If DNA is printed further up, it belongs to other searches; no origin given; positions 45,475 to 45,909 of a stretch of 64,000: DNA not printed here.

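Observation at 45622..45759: Unannotated 45-aa metallothionein-like ORF (15 Cys) between tatD and the helicase-nuclease gene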

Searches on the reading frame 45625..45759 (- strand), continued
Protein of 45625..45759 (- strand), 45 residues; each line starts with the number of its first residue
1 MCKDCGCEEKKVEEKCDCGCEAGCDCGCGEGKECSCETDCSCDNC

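Call 72: predict_structure(alignment_id=A6)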
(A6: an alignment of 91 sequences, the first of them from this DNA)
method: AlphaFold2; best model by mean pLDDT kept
length: 45 residues; sequences in the alignment: 91
mean_pLDDT: 59.4   pTM: 0.27
mean pLDDT of the five models: 59.4, 58.9, 53.6, 50.4, 49.3
residues with pLDDT >= 90: 0; 70-90: 0; 50-70: 45; < 50: 0
segments of 3 or more residues with pLDDT < 50: none
pLDDT, mean of each block of 10 residues (from residue 1): 56 58 62 61 61
secondary structure: DSSP gave nothing for this model
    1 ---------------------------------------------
elements in order:
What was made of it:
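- On SmtA/BmtA bacterial metallothioneins (PF02069): AlphaFold shows no fold (call 72).
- Closest known: Metallothioneins rich in Cys-X-Cys motifs: Pfam PF02067 'Metallothionein family 5'. Same: It is predicted to be unstructured without metal (call 72).
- AlphaFold gives pLDDT 59 and no secondary structure, as expected for a peptide that folds only around metal (call 72).
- Tried and rejected: AlphaFold gave a low-confidence coil (call 72), so I did not run a fold search.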

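Call 78: search_protein_families(library=pfam, proteins=[P0217, P0218], max_evalue=0.01)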
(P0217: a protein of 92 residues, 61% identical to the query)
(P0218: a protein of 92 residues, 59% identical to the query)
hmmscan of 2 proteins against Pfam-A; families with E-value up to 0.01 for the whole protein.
P0217 (92 aa): 6 families
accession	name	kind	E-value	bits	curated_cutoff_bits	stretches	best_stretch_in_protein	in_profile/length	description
PF13370.11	Fer4_13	-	1.6e-13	51.6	24.5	1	6-59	1-57/58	4Fe-4S single cluster domain of Ferredoxin I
PF13459.11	Fer4_15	-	1.7e-11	45.1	22.4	1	4-60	1-66/66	4Fe-4S single cluster domain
PF22117.2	Fer4_Nqo3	-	1.1e-05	26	27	1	4-58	4-66/67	NADH-quinone oxidoreductase subunit 3, ferredoxin-like domain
PF06902.16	Fer4_19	-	1.1e-05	25.8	24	1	4-61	8-62/64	Divergent 4Fe-4S mono-cluster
PF00037.32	Fer4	-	0.00013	22.1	21.1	1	5-19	2-16/24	4Fe-4S binding domain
PF12837.12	Fer4_6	-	0.00074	19.8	25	1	4-19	2-17/24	4Fe-4S binding domain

P0218 (92 aa): 0 families
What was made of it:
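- One family member is fused to a 4Fe-4S ferredoxin (call 78).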

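Call 84: search_protein_families(library=pfam, proteins=[L099:1976-2428:+, L099:2495-2881:+, L099:2884-3990:+, L099:4188-4583:+, L099:4619-5032:+, L099:5082-6056:+, L103:647-937:+, L103:1378-2490:+, L103:2856-3251:+, L103:3266-4606:+], max_evalue=0.001)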
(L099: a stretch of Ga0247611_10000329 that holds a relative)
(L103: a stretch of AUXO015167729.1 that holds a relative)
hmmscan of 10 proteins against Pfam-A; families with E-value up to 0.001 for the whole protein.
L099:1976-2428:+ (150 aa): 0 families

L099:2495-2881:+ (128 aa): 0 families

L099:2884-3990:+ (368 aa): 0 families

L099:4188-4583:+ (131 aa): 0 families

L099:4619-5032:+ (137 aa): 0 families

L099:5082-6056:+ (324 aa): 5 families
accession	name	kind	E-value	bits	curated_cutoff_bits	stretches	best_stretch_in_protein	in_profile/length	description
PF01207.24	Dus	-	2.1e-94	316.6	20.4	1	14-318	2-306/311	Dihydrouridine synthase (Dus)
PF01680.23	SOR_SNZ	-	1.7e-06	28.4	27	1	152-223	21-96/207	SOR/SNZ family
PF00724.26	Oxidored_FMN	-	7.4e-06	25.9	27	1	162-241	258-337/342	NADH:flavin oxidoreductase / NADH oxidase family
PF00977.27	His_biosynth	-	0.00012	22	23.6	1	107-229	96-222/228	Histidine biosynthesis protein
PF01180.27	DHO_dh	-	0.00022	21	27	0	61-159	91-183/291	Dihydroorotate dehydrogenase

L103:647-937:+ (96 aa): 1 family
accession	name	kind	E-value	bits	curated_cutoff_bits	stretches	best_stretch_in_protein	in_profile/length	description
PF02583.22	Trns_repr_metal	-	8.6e-27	93.8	22.8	1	14-93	1-78/78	Metal-sensitive transcriptional repressor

L103:1378-2490:+ (370 aa): 2 families
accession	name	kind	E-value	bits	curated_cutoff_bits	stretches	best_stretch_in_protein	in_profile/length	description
PF01545.26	Cation_efflux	-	1.7e-45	155.7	26.6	1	14-206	2-198/198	Cation efflux family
PF16916.11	ZT_dimer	-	7.8e-11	42.3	26.7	1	213-281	4-70/78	Dimerisation domain of Zinc Transporter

L103:2856-3251:+ (131 aa): 1 family
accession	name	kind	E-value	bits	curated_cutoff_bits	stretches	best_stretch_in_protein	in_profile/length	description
PF02536.19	mTERF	-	0.00057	19.3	23.1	1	3-96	39-136/314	mTERF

L103:3266-4606:+ (446 aa): 16 families
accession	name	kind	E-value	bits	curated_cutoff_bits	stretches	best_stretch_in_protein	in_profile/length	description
PF02536.19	mTERF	-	2e-52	178.5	23.1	4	146-257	145-256/314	mTERF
PF00627.37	UBA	-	3.2e-16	59.2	22.4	0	219-236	4-21/37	UBA/TS-N domain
PF07499.19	RuvA_C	-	8.4e-14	52.2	24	0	189-206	10-27/47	RuvA, C-terminal domain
PF22567.2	UBA_9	-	2.3e-12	47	27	0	253-275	6-28/43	UBA-like domain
PF02687.27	FtsX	-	1e-08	35.7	25.5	0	311-342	15-46/120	FtsX-like permease C-terminal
PF23255.1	DUF7070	-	2.3e-08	34.1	27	0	192-208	17-33/49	Domain of unknown function (DUF7070)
PF23950.1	MLLE_2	-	3.4e-08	33.7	27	0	289-311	8-30/60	MLLE-related domain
PF18039.7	UBA_6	-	1.4e-07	31.9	23.5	0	331-346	10-25/42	UBA-like domain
PF19355.4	DUF5932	-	1.8e-06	28.2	23.7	0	267-309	16-58/111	Family of unknown function (DUF5932)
PF09288.16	UBA_3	-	3.2e-06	27.3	20.4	0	253-276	10-33/55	Fungal ubiquitin-associated domain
PF07223.17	DUF1421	-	7.2e-06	26.2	22.8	0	256-276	5-25/45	UBA-like domain (DUF1421)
PF25634.1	PFV_capsid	-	0.00018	22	27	0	163-222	58-116/129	Pyrobaculum filamentous virus capsid protein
PF08839.17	CDT1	-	0.00025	21.8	22.6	0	285-323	32-71/170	DNA replication factor CDT1 like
PF13426.13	PAS_9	-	0.00059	20.5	27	0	398-430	3-34/103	PAS domain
PF08069.17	Ribosomal_S13_N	-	0.00086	19.8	25.4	0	97-128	18-49/60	Ribosomal S13/S15 N-terminal domain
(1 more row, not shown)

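Call 86: find_encoding_contigs(protein=P0209, flank=4000, max_places=4)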
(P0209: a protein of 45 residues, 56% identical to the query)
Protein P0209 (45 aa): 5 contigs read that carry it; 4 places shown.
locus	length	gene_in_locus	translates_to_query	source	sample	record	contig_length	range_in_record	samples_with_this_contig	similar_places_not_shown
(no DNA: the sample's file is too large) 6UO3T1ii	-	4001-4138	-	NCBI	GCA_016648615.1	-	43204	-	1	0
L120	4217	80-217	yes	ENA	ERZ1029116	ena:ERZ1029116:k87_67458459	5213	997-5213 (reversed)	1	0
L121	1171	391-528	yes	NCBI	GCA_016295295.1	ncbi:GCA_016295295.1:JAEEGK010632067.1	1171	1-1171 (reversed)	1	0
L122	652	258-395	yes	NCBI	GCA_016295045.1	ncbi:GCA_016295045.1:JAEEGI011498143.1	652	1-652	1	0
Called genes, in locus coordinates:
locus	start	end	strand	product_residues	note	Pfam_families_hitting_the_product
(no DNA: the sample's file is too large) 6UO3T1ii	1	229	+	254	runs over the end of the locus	PF01501:Glyco_transf_8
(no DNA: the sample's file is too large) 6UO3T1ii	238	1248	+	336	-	-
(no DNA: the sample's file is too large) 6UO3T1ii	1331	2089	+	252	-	PF00106:adh_short, PF08659:KR, PF13460:NAD_binding_10 (weak), PF13561:adh_short_C2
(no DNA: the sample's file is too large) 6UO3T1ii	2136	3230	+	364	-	PF01545:Cation_efflux, PF16916:ZT_dimer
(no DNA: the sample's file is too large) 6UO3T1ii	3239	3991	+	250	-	PF00106:adh_short, PF08659:KR (weak), PF13561:adh_short_C2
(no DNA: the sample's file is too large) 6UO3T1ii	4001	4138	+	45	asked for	-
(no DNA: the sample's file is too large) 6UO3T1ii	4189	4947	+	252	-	PF03747:ADP_ribosyl_GH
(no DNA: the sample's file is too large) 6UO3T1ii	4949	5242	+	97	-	PF14131:DUF4298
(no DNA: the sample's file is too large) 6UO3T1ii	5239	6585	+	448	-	-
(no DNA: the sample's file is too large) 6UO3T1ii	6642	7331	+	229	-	PF02308:MgtC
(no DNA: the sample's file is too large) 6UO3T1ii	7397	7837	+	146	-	PF04138:GtrA_DPMS_TM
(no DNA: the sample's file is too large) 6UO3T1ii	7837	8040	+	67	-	-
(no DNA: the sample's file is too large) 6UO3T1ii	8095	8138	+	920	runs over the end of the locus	-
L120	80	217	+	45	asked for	-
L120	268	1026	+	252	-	PF03747:ADP_ribosyl_GH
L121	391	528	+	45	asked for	-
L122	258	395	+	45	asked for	-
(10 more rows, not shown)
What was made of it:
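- The P0209 member lies two genes from a CDF transporter (call 86).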

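Call 87: find_encoding_contigs(protein=P0197, flank=4000, max_places=4)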
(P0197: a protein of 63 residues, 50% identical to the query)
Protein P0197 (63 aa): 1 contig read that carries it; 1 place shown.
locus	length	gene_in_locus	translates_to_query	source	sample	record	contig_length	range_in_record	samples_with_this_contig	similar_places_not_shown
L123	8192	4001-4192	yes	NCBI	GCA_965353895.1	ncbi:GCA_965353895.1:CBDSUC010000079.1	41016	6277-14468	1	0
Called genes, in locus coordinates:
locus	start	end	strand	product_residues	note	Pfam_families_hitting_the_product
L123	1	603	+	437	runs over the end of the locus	PF19295:SufBD_N, PF01458:SUFBD_core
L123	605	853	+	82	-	-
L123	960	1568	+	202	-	PF12844:HTH_19, PF13560:HTH_31 (weak), PF01381:HTH_3, PF13443:HTH_26 (weak)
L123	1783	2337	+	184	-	PF01725:Ham1p_like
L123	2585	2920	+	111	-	PF00436:SSB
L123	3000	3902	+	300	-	PF10543:ORF6N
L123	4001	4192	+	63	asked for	-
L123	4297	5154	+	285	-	PF02498:Bro-N (weak)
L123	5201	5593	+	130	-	PF01243:PNPOx_N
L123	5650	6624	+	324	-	PF02275:CBAH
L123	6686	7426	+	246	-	PF05857:TraX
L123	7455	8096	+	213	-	-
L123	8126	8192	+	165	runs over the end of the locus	PF08433:KTI12 (faint)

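Call 92: search_dna_similar(query=window:45625-45759:-, collection=phages, mode=protein, max_evalue=0.01, max_rows=10)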
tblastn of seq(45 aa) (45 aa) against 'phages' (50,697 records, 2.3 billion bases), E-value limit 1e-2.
No match.

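Call 94: search_protein_families(library=ncbifam, proteins=[L103:647-934:+, L103:1378-2487:+], max_evalue=0.001)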
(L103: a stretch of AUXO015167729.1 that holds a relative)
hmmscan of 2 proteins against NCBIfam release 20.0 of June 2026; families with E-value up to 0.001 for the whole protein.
L103:647-934:+ (96 aa): 3 families
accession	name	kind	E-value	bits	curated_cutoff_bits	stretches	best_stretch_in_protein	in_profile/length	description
NF052430.1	repress_RicR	exception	3.9e-19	69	175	1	13-83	6-76/93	copper-sensing transcriptional repressor RicR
NF008464.0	PRK11352.1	equivalog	5.2e-12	46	133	1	11-92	4-87/91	formaldehyde-responsive transcriptional repressor FrmR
NF011613.0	PRK15039.1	equivalog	1.8e-09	38.1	138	1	13-80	6-73/90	Ni(II)/Co(II)-binding transcriptional repressor RcnR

L103:1378-2487:+ (370 aa): 10 families
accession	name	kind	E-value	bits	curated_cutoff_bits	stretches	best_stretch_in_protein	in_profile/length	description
TIGR01297.1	CDF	superfamily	6e-59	199.7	82.35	1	13-283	5-278/285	cation diffusion facilitator family transporter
NF033615.1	CDF_MamM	equivalog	2.1e-38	132.2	350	1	12-278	11-278/290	magnetosome biogenesis CDF transporter MamM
NF033616.1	CDF_MamB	equivalog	6.4e-37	127.6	350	1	14-277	10-272/284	magnetosome biogenesis CDF transporter MamB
NF050169.1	CatEfflxFieF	equivalog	2.2e-30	105.8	420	1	9-277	4-271/282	cation efflux pump FieF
NF052621.1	MngEfTpMntE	equivalog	3.9e-25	88.9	500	1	14-285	7-279/293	manganese efflux transporter MntE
NF002923.0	PRK03557.1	equivalog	1.2e-22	80.5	408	1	27-287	35-291/313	CDF family zinc transporter ZitB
NF052602.1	Zn_efflux_Cdf31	equivalog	7.4e-22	78.1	460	1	11-290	8-292/299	CDF family zinc efflux transporter Cdf31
NF007064.0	PRK09509.1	equivalog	8.4e-22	77.5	447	1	1-281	1-283/300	CDF family cation-efflux transporter FieF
NF040994.1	MamV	equivalog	1.2e-18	67.3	500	1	15-285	16-284/319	CDF transporter MamV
NF033827.1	CDF_efflux_DmeF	equivalog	3.7e-08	33.1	250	0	6-133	18-138/309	CDF family Co(II)/Ni(II) efflux transporter DmeF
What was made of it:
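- Closest known: MymT, the Cu. Same: One family member here (L103) lies directly behind a CsoR-family repressor whose best NCBIfam match is RicR, below threshold (calls 84, 94).
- The links to a CsoR-like repressor and to CDF pumps point to soft-metal homeostasis (calls 84, 86, 94).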
